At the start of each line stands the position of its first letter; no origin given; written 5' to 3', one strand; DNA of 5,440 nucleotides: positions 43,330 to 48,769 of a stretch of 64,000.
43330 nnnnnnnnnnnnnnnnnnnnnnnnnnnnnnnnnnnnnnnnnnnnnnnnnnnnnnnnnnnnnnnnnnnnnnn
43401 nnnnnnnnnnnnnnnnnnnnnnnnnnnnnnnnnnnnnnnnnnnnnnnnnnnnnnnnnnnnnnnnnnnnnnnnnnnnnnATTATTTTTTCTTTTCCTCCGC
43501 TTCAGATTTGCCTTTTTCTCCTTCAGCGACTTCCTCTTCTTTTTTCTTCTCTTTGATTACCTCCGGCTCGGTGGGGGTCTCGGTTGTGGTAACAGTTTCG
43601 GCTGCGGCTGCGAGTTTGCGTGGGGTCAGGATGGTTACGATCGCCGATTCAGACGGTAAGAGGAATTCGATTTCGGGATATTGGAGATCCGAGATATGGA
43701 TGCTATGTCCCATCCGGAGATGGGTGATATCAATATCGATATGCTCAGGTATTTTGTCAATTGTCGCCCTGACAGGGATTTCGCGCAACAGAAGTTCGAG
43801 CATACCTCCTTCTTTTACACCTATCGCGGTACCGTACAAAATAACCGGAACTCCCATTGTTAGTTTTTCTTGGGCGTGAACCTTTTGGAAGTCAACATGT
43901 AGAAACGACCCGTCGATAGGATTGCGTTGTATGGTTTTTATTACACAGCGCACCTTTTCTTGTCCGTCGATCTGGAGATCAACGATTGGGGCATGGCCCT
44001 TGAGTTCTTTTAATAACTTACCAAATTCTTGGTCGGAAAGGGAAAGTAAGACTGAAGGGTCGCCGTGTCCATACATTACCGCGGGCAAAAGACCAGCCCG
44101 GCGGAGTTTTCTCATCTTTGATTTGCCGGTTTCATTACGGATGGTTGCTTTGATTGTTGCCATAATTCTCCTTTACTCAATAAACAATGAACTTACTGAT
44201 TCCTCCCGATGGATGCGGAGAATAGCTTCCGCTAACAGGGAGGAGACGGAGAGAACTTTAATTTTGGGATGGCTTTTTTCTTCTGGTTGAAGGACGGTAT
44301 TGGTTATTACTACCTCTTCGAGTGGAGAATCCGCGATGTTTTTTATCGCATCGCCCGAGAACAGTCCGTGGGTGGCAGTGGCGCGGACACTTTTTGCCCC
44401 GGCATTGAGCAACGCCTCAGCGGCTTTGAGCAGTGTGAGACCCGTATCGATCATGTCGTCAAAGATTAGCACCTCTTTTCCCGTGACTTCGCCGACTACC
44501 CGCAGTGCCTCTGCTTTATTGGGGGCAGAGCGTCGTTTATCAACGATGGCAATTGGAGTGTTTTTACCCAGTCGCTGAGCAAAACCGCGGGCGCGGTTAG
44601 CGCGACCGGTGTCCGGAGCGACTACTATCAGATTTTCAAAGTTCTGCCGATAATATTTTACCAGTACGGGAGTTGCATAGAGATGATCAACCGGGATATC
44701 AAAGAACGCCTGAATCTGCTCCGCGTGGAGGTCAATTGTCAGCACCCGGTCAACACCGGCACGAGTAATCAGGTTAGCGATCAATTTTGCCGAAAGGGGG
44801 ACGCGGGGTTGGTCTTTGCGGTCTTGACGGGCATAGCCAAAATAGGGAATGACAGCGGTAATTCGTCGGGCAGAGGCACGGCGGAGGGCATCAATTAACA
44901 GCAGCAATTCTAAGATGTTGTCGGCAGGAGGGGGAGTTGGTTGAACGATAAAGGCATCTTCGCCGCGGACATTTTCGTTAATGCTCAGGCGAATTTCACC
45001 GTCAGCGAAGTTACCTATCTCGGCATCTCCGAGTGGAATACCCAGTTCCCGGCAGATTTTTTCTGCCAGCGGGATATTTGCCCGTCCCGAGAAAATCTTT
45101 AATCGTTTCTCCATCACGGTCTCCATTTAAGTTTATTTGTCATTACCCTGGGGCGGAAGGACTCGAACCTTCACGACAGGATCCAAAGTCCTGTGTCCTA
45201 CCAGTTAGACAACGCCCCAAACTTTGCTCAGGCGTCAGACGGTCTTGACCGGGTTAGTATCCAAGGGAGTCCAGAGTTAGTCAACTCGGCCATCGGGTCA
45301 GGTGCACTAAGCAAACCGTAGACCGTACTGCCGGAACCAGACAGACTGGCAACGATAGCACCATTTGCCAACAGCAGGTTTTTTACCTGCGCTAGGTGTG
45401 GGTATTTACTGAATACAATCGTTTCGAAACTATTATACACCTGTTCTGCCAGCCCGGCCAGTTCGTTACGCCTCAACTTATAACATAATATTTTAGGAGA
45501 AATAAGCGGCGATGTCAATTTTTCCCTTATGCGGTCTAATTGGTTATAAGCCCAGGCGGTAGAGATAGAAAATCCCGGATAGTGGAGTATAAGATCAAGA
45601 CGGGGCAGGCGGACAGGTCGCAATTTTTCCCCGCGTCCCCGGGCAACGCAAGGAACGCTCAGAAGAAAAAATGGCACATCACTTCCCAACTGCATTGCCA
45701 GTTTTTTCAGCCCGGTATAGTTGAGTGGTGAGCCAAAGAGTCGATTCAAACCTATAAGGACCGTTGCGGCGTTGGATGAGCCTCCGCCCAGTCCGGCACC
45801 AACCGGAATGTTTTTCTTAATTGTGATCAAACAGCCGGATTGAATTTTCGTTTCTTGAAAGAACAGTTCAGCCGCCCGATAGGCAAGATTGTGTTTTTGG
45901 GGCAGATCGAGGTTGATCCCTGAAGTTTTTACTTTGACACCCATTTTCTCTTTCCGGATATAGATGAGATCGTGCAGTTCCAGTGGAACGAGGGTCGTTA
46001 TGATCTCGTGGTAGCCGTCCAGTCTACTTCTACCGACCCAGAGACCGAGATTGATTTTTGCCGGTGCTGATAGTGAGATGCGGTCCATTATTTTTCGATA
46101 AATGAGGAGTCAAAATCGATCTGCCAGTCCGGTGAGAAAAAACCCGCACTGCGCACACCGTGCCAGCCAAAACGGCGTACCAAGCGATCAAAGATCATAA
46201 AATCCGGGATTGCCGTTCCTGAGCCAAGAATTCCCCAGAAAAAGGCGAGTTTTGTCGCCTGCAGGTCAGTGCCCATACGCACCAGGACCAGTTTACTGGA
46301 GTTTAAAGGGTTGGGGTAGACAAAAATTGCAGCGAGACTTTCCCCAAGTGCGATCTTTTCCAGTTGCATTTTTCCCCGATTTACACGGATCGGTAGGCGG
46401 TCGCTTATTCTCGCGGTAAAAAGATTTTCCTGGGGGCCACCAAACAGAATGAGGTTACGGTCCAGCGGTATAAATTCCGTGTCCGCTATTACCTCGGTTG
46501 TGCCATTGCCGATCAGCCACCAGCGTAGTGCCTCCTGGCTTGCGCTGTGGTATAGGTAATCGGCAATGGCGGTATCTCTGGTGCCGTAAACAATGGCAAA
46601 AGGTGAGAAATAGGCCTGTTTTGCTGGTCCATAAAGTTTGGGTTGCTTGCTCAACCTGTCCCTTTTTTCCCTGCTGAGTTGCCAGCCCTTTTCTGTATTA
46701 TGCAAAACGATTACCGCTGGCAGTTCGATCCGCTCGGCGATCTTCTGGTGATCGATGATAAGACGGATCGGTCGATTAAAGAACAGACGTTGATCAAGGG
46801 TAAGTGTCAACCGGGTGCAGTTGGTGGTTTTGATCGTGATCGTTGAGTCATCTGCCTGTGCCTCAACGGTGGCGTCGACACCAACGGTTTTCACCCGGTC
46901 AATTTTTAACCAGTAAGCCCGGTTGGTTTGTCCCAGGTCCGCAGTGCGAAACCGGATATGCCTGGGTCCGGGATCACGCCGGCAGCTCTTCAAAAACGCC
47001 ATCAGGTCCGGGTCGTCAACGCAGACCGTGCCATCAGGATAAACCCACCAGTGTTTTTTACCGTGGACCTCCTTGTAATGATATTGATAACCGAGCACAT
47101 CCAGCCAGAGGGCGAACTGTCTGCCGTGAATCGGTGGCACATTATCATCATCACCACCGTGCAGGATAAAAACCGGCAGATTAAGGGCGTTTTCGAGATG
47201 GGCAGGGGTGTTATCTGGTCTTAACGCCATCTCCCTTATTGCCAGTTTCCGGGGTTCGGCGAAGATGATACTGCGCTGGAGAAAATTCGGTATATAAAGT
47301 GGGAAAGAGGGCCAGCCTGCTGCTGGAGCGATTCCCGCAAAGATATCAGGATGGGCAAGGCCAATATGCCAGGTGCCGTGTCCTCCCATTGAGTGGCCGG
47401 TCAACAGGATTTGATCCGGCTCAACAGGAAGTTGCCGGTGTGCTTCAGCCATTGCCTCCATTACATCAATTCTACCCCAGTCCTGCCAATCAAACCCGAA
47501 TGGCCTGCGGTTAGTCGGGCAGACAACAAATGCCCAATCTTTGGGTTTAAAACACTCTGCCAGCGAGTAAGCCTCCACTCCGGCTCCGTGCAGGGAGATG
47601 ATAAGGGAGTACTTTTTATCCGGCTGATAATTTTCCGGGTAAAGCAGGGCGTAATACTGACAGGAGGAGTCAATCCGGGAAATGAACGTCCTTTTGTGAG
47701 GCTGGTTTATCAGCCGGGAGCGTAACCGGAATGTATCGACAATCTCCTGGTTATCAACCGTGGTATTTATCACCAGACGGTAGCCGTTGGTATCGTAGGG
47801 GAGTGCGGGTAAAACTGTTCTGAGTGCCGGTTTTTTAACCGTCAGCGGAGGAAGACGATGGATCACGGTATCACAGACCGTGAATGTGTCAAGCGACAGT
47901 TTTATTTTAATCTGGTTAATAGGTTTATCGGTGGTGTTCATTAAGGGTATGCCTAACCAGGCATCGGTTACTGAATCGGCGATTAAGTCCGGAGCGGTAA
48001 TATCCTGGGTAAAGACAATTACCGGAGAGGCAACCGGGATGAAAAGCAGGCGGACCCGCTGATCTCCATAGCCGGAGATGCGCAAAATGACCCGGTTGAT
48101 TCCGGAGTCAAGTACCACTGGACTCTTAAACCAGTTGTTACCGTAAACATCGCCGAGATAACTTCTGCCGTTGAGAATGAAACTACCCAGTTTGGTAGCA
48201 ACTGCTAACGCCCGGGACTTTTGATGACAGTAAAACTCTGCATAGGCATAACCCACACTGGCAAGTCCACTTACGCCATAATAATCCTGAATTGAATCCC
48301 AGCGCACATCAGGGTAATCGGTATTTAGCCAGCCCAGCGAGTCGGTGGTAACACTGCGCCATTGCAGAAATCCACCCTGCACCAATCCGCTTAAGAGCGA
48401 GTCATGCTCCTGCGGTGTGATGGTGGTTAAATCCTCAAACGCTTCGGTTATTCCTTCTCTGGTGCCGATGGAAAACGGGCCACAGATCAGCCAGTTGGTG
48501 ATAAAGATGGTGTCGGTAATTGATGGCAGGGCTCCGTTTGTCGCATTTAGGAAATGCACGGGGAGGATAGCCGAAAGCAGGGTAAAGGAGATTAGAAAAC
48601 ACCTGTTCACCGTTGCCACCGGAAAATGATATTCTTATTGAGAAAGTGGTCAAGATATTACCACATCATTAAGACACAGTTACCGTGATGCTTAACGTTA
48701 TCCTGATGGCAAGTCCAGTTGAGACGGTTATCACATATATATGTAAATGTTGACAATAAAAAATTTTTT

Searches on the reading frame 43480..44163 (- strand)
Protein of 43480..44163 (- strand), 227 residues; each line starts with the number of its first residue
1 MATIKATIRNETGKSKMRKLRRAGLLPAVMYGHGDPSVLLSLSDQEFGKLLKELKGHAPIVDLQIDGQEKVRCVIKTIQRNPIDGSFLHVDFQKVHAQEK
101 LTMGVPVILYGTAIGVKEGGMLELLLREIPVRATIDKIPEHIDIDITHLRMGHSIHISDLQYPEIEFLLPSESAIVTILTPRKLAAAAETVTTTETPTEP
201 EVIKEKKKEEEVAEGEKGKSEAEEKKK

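Call 8: search_protein_families(library=pfam, proteins=[window:43480-44163:-], max_evalue=0.001)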
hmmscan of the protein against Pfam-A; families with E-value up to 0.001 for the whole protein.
window:43480-44163:- (227 aa): 2 families
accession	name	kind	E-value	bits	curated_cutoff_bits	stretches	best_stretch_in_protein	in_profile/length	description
PF01386.24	Ribosomal_L25p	-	3.3e-24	85.6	23.6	1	4-92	1-82/82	Ribosomal L25p family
PF14693.11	Ribosomal_TL5_C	-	5.2e-23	81.6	27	1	100-182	1-84/84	Ribosomal protein TL5, C-terminal domain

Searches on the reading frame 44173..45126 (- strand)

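Call 8: search_protein_families(library=pfam, proteins=[window:44173-45126:-], max_evalue=0.001)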
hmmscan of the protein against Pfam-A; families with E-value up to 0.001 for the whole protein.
window:44173-45126:- (317 aa): 3 families
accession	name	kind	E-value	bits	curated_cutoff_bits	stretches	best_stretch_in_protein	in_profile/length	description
PF13793.12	Pribosyltran_N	-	6.6e-50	168.3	25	1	9-124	1-117/117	N-terminal domain of ribose phosphate pyrophosphokinase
PF14572.12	Pribosyl_synth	-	1.5e-32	113.5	27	1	202-315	69-183/184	Phosphoribosyl synthetase-associated domain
PF00156.33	Pribosyltran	-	1.3e-16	60.8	26.3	1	156-251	20-122/158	Phosphoribosyl transferase domain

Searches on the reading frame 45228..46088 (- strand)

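Call 8: search_protein_families(library=pfam, proteins=[window:45228-46088:-], max_evalue=0.001)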
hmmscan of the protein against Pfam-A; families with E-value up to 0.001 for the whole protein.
window:45228-46088:- (286 aa): 2 families
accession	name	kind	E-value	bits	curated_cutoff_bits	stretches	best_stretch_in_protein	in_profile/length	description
PF00288.32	GHMP_kinases_N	-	2.2e-17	63.5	22.3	1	67-143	1-85/87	GHMP kinases N terminal domain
PF08544.19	GHMP_kinases_C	-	1.2e-08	35.7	21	1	206-261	6-67/85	GHMP kinases C terminal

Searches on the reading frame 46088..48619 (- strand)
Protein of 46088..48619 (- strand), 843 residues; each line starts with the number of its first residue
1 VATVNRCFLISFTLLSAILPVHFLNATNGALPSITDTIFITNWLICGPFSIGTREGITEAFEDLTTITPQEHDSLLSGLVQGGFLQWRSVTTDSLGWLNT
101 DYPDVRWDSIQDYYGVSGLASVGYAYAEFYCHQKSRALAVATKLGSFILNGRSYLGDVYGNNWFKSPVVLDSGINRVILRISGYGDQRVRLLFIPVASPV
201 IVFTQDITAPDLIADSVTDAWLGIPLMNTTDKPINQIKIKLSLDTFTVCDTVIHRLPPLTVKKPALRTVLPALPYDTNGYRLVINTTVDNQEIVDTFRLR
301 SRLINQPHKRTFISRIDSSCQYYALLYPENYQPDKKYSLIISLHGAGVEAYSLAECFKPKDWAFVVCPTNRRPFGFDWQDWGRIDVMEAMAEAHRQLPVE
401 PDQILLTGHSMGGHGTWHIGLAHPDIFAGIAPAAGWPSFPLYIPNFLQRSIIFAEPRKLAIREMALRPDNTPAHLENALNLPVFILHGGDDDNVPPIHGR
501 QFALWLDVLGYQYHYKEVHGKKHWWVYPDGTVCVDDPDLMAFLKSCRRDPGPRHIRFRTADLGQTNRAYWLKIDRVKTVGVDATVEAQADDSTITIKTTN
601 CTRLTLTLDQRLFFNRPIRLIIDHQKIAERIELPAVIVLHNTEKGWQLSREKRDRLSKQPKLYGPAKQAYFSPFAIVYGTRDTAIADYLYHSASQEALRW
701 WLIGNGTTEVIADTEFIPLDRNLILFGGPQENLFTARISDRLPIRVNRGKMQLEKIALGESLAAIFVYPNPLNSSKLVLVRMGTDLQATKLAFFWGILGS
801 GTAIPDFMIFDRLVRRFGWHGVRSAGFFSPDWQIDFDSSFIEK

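Call 8: search_protein_families(library=pfam, proteins=[window:46088-48619:-], max_evalue=0.001)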
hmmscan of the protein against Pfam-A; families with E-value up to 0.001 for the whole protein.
window:46088-48619:- (843 aa): 4 families
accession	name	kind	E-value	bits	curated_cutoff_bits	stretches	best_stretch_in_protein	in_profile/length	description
PF00326.27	Peptidase_S9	-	1.7e-10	41.2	22.6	1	377-546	39-209/213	Prolyl oligopeptidase family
PF00756.26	Esterase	-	4.5e-05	23.8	22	0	396-436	109-149/251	Putative esterase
PF12146.15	Hydrolase_4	-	5.5e-05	23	27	0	389-438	68-112/239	Serine aminopeptidase, S33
PF12697.13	Abhydrolase_6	-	0.00026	22.2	26.3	1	343-539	4-178/217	Alpha/beta hydrolase family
